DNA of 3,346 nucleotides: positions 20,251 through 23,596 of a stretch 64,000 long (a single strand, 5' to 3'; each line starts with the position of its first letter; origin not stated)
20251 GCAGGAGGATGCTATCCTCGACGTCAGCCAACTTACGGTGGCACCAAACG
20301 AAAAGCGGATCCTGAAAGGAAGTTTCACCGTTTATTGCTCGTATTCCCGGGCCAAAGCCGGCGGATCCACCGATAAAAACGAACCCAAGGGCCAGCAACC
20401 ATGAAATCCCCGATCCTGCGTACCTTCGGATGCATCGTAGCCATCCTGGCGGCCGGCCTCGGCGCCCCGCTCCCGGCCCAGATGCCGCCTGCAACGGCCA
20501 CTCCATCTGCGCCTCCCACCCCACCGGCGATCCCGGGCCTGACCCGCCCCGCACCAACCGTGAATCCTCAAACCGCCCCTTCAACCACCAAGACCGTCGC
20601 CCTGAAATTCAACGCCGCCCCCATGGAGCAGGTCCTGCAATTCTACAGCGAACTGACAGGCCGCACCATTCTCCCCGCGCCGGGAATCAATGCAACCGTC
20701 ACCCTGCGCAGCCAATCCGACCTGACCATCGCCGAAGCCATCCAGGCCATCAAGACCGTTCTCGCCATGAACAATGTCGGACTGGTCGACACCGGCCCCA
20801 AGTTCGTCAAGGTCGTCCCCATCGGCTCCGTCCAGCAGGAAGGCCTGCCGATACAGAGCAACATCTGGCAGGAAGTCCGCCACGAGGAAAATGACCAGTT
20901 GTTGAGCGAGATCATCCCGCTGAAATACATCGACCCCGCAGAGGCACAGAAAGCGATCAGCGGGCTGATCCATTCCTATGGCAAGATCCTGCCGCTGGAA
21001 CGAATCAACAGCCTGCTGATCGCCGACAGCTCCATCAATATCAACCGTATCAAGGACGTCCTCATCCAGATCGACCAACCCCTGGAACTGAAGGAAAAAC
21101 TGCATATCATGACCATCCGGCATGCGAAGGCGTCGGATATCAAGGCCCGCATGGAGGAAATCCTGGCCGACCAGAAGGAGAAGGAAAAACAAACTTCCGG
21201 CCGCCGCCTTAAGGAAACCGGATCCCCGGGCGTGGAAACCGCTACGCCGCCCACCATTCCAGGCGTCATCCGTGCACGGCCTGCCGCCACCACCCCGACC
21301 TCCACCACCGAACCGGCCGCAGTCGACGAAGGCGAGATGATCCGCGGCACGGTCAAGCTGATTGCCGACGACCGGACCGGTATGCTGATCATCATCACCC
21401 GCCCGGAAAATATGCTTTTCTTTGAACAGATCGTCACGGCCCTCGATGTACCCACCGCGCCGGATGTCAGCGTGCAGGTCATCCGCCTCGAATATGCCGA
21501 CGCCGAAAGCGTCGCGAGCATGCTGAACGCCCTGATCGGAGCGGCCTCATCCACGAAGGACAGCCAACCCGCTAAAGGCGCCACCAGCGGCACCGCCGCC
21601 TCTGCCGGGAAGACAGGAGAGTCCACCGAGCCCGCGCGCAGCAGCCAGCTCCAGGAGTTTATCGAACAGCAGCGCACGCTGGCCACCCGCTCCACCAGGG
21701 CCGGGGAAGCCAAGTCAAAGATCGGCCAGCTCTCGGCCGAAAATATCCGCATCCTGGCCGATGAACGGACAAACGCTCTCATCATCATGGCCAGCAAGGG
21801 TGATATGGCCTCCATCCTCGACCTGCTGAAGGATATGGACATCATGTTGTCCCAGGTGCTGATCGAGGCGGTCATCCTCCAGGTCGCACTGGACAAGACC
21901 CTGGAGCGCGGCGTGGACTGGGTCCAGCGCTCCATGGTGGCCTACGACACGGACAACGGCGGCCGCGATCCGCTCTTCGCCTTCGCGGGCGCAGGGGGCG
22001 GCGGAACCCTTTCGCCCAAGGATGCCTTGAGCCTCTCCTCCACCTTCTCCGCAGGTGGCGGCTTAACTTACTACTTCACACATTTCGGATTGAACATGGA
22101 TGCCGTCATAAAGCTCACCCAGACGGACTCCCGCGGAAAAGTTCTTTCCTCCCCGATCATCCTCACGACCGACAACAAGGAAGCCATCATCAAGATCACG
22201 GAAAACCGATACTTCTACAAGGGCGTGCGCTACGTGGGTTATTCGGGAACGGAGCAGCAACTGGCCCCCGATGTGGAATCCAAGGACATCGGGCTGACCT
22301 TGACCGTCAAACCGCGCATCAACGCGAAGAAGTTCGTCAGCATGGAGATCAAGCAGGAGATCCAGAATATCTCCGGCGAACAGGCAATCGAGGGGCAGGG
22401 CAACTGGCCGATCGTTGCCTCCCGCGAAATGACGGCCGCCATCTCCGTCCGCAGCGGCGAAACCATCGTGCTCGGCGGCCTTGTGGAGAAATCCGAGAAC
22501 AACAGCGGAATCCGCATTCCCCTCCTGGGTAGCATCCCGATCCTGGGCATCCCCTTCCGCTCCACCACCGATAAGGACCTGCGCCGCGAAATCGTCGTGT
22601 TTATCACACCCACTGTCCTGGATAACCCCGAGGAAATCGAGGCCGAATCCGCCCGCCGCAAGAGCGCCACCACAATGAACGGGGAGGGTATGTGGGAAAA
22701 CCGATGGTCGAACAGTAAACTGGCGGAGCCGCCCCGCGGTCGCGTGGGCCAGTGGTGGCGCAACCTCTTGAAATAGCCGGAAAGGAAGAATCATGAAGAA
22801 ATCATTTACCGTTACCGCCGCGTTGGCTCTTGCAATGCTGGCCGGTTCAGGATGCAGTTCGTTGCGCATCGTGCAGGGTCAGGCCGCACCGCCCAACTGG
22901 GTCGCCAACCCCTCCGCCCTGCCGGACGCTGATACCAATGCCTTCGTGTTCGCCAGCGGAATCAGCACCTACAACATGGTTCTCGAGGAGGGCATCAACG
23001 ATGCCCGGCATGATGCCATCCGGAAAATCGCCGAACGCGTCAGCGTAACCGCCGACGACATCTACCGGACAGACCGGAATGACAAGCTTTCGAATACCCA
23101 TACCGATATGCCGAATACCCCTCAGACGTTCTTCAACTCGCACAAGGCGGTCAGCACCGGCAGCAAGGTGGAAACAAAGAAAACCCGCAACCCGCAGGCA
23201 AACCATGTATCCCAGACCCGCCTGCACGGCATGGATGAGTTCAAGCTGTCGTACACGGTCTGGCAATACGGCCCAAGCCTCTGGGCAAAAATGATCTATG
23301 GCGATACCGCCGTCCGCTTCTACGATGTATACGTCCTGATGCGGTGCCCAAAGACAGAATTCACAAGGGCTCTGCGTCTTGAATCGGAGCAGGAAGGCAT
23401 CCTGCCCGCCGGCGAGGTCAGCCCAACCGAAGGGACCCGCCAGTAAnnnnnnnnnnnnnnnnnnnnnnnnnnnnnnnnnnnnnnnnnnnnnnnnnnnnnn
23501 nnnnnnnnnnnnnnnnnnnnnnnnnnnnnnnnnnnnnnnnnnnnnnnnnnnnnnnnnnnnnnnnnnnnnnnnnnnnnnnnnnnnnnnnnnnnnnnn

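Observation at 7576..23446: Type II secretion system split by a 4.8-kb metabolic insertion, with no gspC or prepilin peptidase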

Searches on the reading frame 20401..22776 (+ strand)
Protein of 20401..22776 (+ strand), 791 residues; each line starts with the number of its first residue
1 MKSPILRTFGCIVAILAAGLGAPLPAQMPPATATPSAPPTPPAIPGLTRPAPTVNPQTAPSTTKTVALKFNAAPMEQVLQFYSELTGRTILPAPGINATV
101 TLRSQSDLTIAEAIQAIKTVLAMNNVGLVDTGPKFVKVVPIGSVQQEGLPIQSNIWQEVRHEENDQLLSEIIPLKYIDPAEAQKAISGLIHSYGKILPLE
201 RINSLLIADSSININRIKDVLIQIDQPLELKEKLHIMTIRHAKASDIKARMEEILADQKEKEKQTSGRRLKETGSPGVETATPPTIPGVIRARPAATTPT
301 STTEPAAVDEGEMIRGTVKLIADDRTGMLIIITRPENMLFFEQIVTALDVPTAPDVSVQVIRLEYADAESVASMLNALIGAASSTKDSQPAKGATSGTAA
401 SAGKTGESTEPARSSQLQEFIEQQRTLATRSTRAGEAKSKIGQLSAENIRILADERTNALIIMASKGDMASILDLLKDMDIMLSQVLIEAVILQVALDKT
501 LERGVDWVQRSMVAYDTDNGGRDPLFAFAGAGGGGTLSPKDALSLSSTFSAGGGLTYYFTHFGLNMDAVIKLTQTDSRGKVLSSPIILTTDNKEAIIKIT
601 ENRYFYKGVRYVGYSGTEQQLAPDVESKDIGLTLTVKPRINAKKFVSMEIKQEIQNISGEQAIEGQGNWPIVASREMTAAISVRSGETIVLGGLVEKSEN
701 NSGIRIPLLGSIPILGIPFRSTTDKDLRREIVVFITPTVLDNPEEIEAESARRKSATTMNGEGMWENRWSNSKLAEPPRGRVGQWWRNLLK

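Call 4: search_protein_families(library=pfam, proteins=[window:20401-22776:+], max_evalue=0.01)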
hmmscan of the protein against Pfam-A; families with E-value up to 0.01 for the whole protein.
window:20401-22776:+ (791 aa): 3 families
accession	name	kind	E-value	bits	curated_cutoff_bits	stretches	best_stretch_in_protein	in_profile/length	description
PF00263.26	Secretin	-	2.8e-41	141.4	27.5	1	573-740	2-168/169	Bacterial type II and III secretion system protein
PF03958.22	Secretin_N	-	3.1e-34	117.4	28.2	3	358-481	1-65/69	Bacterial type II/III secretion system short domain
PF21305.2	type_II_gspD_N0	-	1.5e-08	34.8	27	1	69-138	2-71/71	GspD-like, N0 domain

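Call 6: search_protein_families(library=ncbifam, proteins=[window:20401-22776:+], max_evalue=0.01)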
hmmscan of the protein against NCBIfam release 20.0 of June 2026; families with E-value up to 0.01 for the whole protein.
window:20401-22776:+ (791 aa): 8 families
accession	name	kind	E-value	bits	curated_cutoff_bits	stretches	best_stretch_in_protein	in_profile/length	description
TIGR02517.1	type_II_gspD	equivalog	1.7e-115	386.8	351.35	1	68-747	1-597/600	type II secretion system secretin GspD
TIGR02515.1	IV_pilus_PilQ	subfamily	6e-62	210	284.35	2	356-740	97-427/428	type IV pilus secretin PilQ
NF010083.0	PRK13568.1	equivalog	3.7e-41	141.3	554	3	577-740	263-417/419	DNA uptake porin HofQ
TIGR02516.1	type_III_yscC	equivalog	1.9e-37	128.9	238.45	1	439-741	189-462/463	type III secretion system outer membrane ring subunit SctC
TIGR02519.1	pilus_MshL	equivalog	2.9e-37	128.3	250.2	1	454-740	4-290/290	pilus (MSHA type) biogenesis protein MshL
NF007851.2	PRK10560.1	exception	1.7e-34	119.4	598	2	421-741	116-410/412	DNA uptake porin HofQ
NF011873.0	PRK15346.1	equivalog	1.4e-23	83.3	524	1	435-725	222-479/499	EscC/YscC/HrcC family type III secretion system outer membrane ring protein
NF042912.1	Amuc_1098_fam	equivalog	3e-17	62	750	1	665-741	721-797/805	Amuc_1098 family type IV pilus outer membrane protein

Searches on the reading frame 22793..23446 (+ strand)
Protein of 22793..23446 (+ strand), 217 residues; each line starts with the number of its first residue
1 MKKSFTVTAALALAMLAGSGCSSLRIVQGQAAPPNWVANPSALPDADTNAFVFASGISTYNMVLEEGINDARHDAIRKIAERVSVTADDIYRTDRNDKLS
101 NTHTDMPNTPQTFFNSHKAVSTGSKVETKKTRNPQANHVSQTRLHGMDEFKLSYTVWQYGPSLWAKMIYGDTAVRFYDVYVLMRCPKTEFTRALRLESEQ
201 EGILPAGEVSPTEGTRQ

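Call 4: search_protein_families(library=pfam, proteins=[window:22793-23446:+], max_evalue=0.01)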
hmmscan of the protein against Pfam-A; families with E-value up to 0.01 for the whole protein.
window:22793-23446:+ (217 aa): 0 families

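Call 29: search_protein_families(library=pfam, proteins=[window:22793-23446:+], max_evalue=1)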
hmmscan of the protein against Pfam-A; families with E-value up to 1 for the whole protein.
window:22793-23446:+ (217 aa): 1 family
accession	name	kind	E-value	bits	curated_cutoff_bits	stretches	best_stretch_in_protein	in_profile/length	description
PF02169.21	LPP20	-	0.012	16.5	25.9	1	34-109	1-63/97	LPP20 lipoprotein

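Call 30: find_homologous_proteins(query=window:22793-23446:+, max_evalue=0.001)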
Query window:22793-23446:+ (217 aa): 94 proteins with E <= 0.001 among 380 candidates.
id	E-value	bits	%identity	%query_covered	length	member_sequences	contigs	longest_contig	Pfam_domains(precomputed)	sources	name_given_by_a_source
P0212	1.2e-141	487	100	100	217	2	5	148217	-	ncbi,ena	-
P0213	1.1e-115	402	84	100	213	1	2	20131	-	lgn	-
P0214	8.3e-113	393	83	100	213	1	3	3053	-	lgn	-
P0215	5.1e-108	377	80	98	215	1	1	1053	-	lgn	-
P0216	7.7e-106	370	82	93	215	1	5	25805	-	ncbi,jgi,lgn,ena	-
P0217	9.4e-102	357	80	85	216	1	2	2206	-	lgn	-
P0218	1.1e-97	344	72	100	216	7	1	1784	-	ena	-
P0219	4.5e-96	338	70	100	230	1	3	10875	-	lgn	-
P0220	3.5e-92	326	72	93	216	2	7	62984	-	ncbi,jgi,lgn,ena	jgi:hypothetical protein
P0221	1.4e-90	320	73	89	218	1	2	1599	-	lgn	-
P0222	1.0e-88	314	68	92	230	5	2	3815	-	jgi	jgi:hypothetical protein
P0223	1.0e-85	304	62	95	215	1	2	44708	-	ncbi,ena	-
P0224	6.5e-85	302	66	94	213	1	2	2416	-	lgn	-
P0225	1.1e-83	298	64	90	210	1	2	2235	-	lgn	-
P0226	1.8e-81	291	62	93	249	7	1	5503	-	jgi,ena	jgi:hypothetical protein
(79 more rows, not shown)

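Call 41: predict_structure(alignment_id=A3)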
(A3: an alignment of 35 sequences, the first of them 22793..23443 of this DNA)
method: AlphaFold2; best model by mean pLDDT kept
length: 217 residues; sequences in the alignment: 35
mean_pLDDT: 73.9   pTM: 0.58
mean pLDDT of the five models: 73.9, 58.1, 57.7, 57.0, 54.0
residues with pLDDT >= 90: 81; 70-90: 58; 50-70: 25; < 50: 53
segments of 3 or more residues with pLDDT < 50: 91-107, 109-111, 118-139, 204-210
pLDDT, mean of each block of 10 residues (from residue 1): 88 80 85 91 91 94 92 90 67 44 44 50 44 41 81 92 78 88 94 82 49 51
secondary structure, 60 per line:
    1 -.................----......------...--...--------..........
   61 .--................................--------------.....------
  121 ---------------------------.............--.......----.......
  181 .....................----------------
elements in order: H2-18 E23-28 E51-61 H64-95 H110-114 E148-160 H163-169 E174-186 H187-201

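Call 63: search_solved_structures(query=A3, max_evalue=1)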
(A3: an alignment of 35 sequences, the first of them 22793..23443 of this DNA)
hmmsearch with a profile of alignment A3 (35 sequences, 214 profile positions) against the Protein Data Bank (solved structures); distinct sequences matched with E-value up to 1: 0.

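Call 69: search_protein_families(library=ncbifam, proteins=[window:22793-23446:+], max_evalue=0.001)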
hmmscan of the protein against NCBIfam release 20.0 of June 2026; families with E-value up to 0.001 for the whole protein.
window:22793-23446:+ (217 aa): 0 families

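Call 70: search_protein_representatives(alignment_id=A3)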
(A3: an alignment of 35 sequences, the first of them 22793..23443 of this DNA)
Query: 35 sequences, 214 profile positions. Proteins with E-value up to 0.001 (for the whole library): 14; up to 1e-10: 2; up to 1e-30: 1. The best 14 are listed.
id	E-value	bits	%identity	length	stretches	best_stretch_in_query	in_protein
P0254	7.9e-105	365.1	-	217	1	1-211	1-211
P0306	6.2e-24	100.7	-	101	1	1-70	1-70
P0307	2.0e-09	53.3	-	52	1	166-212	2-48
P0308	4.0e-07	45.8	-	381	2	8-125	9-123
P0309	4.3e-07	45.7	-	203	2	2-101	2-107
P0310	2.2e-06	43.3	-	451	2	12-99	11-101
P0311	3.9e-06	42.5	-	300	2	5-101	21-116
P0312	7.7e-06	41.5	-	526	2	13-100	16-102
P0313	1.8e-05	40.4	-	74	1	1-41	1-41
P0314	1.6e-04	37.3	-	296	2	31-112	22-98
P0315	1.6e-04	37.2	-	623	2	6-81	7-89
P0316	2.4e-04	36.7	-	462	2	10-102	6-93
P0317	2.5e-04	36.6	-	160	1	4-104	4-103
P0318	2.8e-04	36.5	-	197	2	175-208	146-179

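Call 71: search_protein_families(library=pfam, proteins=[P0308, P0309, P0310, P0311, P0312, P0314, P0315, P0316, P0317, P0318], max_evalue=0.01)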
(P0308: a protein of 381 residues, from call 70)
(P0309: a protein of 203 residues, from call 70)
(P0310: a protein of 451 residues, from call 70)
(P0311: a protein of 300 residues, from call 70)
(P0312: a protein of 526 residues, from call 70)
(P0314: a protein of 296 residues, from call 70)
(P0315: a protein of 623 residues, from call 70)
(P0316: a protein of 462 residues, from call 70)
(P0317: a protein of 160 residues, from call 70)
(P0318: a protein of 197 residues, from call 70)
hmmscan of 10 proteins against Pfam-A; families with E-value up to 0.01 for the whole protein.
P0308 (381 aa): 1 family
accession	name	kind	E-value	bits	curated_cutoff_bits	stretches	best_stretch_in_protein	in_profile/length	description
PF02169.21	LPP20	-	0.00049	20.9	25.9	1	37-124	1-86/97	LPP20 lipoprotein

P0309 (203 aa): 1 family
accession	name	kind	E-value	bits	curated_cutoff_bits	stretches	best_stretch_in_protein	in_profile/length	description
PF02169.21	LPP20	-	0.0004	21.2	25.9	1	44-146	1-86/97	LPP20 lipoprotein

P0310 (451 aa): 0 families

P0311 (300 aa): 1 family
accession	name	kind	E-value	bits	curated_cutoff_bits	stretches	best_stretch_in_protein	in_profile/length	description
PF02169.21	LPP20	-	1.2e-05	26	25.9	1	53-152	1-94/97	LPP20 lipoprotein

P0312 (526 aa): 3 families
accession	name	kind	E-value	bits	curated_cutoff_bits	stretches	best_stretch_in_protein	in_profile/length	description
PF14326.11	DUF4384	-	3.5e-20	72.3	27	1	388-471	1-81/81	Domain of unknown function (DUF4384)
PF02169.21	LPP20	-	0.0048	17.7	25.9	0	41-131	1-86/97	LPP20 lipoprotein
PF04212.24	MIT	-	0.0063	17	30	0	172-201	3-32/66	MIT (microtubule interacting and transport) domain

P0314 (296 aa): 0 families

P0315 (623 aa): 1 family
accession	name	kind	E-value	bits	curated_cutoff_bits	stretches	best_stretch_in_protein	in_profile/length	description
PF14326.11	DUF4384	-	8.6e-14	51.8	27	1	498-580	1-79/81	Domain of unknown function (DUF4384)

P0316 (462 aa): 0 families

P0317 (160 aa): 0 families

P0318 (197 aa): 0 families
